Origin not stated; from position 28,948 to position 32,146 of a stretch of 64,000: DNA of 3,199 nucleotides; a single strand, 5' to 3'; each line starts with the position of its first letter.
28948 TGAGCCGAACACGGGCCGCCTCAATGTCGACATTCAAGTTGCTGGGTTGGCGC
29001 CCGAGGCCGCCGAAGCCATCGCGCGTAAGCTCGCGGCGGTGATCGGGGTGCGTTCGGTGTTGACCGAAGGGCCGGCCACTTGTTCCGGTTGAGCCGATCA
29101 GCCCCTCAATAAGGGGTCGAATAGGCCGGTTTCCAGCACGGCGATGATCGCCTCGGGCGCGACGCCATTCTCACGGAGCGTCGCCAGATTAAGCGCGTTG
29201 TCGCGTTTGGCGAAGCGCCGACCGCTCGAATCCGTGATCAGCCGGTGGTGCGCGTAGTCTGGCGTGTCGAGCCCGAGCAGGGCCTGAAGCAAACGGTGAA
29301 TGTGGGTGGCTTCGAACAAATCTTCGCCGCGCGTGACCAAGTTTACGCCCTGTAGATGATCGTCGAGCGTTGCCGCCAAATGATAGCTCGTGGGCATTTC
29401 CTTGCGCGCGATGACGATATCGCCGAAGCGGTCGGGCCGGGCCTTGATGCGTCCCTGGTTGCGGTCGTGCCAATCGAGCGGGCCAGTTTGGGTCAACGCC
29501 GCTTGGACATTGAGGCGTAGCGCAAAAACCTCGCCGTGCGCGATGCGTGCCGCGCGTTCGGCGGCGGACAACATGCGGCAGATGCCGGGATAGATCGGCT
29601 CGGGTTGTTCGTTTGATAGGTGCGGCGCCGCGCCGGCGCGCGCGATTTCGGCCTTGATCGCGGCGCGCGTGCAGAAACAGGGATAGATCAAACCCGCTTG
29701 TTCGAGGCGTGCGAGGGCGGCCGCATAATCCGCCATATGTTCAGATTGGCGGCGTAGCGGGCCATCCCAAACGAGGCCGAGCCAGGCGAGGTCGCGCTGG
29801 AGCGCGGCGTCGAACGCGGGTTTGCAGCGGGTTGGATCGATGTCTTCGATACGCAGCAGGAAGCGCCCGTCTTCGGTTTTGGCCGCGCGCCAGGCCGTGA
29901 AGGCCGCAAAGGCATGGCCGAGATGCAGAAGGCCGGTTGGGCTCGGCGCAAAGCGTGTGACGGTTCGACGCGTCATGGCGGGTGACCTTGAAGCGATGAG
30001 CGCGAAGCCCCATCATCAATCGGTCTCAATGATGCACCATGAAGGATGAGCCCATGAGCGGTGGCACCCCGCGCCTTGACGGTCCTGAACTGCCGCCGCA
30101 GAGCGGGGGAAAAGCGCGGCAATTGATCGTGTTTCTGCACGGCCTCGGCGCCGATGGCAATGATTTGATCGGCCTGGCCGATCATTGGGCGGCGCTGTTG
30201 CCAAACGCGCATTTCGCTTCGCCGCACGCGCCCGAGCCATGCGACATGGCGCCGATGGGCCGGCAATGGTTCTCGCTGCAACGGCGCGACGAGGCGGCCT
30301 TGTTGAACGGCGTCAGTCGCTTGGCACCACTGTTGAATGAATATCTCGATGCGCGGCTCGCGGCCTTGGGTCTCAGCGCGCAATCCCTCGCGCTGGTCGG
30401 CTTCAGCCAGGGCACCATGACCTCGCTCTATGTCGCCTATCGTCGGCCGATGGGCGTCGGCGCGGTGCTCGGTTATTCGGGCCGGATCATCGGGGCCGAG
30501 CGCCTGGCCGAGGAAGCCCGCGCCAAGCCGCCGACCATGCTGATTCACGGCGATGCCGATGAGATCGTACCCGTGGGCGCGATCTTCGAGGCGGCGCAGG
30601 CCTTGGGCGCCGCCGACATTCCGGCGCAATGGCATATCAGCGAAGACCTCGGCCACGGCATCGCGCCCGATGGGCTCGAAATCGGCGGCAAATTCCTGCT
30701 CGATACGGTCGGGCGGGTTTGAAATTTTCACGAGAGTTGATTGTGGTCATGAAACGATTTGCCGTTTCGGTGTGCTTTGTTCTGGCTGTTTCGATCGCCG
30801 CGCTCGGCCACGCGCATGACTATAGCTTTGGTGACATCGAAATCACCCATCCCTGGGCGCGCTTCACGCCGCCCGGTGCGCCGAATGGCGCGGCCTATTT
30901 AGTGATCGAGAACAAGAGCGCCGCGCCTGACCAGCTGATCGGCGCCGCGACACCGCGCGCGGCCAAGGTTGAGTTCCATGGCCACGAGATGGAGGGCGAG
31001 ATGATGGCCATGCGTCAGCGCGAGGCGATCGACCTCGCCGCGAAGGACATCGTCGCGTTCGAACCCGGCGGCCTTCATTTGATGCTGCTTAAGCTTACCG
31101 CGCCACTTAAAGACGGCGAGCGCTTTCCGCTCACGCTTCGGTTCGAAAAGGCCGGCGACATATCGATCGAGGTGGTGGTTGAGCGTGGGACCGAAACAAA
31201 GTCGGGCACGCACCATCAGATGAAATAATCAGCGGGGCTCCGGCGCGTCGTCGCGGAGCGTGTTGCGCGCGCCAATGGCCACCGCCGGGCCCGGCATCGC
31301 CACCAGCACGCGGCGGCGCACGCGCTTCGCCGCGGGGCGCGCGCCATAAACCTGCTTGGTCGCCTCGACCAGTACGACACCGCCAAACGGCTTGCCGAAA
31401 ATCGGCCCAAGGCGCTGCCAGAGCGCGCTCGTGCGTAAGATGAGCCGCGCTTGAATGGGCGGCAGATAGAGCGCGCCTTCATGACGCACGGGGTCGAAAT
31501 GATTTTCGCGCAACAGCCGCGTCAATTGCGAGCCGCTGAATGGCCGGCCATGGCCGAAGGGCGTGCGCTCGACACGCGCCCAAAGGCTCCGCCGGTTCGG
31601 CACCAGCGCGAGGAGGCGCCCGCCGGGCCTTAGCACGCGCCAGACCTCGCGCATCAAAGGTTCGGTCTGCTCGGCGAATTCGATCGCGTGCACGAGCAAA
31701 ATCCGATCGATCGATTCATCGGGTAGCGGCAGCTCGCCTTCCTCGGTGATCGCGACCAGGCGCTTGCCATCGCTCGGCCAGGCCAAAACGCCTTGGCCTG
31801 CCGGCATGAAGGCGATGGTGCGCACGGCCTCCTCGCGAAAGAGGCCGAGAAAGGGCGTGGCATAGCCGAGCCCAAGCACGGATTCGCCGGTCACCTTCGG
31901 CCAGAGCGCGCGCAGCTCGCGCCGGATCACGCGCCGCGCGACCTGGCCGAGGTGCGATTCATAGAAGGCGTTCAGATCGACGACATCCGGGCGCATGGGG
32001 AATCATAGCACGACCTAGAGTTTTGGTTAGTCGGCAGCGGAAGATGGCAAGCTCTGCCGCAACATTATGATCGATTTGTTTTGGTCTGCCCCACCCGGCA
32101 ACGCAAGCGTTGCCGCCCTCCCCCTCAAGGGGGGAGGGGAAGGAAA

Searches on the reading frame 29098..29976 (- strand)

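Call 99: search_protein_families(library=pfam, proteins=[window:29098-29976:-], max_evalue=0.00001)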
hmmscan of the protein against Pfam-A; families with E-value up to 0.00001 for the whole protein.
window:29098-29976:- (292 aa): 1 family
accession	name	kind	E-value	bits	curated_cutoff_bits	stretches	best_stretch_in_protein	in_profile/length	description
PF00749.27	tRNA-synt_1c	-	6.9e-48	163.6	23.4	1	6-281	3-272/314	tRNA synthetases class I (E and Q), catalytic domain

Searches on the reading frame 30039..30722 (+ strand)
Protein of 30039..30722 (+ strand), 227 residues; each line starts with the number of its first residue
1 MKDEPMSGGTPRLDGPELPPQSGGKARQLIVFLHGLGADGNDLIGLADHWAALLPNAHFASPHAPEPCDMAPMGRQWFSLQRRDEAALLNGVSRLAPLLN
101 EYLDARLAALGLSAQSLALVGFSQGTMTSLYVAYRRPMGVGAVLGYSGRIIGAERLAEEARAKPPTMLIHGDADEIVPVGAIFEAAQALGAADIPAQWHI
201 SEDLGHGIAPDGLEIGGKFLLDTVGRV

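Call 99: search_protein_families(library=pfam, proteins=[window:30039-30722:+], max_evalue=0.00001)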
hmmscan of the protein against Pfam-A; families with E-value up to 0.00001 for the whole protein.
window:30039-30722:+ (227 aa): 4 families
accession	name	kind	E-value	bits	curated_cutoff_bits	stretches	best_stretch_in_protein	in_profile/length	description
PF02230.22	Abhydrolase_2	-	2.7e-36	125.9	23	1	23-220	10-213/217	Phospholipase/Carboxylesterase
PF00326.27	Peptidase_S9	-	8.3e-08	32.4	22.6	1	159-209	140-190/213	Prolyl oligopeptidase family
PF01738.24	DLH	-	1.5e-06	28.4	21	1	113-211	95-191/217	Dienelactone hydrolase family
PF00561.26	Abhydrolase_1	-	1.8e-06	28.3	25.8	0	30-142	3-96/245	alpha/beta hydrolase fold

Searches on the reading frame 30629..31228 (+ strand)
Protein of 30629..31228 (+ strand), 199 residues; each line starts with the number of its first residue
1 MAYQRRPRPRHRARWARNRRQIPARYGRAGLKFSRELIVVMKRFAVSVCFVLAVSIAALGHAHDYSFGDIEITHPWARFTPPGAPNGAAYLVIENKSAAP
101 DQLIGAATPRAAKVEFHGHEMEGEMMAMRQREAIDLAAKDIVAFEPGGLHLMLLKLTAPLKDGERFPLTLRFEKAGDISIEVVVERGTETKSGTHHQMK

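Call 99: search_protein_families(library=pfam, proteins=[window:30629-31228:+], max_evalue=0.00001)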
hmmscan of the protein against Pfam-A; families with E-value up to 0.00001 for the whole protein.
window:30629-31228:+ (199 aa): 1 family
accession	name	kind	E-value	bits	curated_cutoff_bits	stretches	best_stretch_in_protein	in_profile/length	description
PF04314.18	PCuAC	-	3e-37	127.3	29.4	1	72-179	1-108/109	Copper chaperone PCu(A)C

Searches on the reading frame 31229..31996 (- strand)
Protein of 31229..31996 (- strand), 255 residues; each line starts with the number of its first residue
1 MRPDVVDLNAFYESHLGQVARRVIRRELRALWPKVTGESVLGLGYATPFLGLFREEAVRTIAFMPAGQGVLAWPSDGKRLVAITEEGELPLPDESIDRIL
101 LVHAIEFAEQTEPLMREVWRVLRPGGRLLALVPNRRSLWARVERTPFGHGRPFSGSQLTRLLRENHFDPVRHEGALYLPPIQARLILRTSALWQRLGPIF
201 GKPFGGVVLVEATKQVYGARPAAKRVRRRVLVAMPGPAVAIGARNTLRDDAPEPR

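Call 99: search_protein_families(library=pfam, proteins=[window:31229-31996:-], max_evalue=0.00001)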
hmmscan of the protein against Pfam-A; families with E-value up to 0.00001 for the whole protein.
window:31229-31996:- (255 aa): 2 families
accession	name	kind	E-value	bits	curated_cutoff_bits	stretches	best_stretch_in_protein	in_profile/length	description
PF08241.18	Methyltransf_11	-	1.1e-09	39.2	21.2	1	88-129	53-94/95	Methyltransferase domain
PF13489.12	Methyltransf_23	-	8.1e-06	26.1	27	0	21-170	6-162/164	Methyltransferase domain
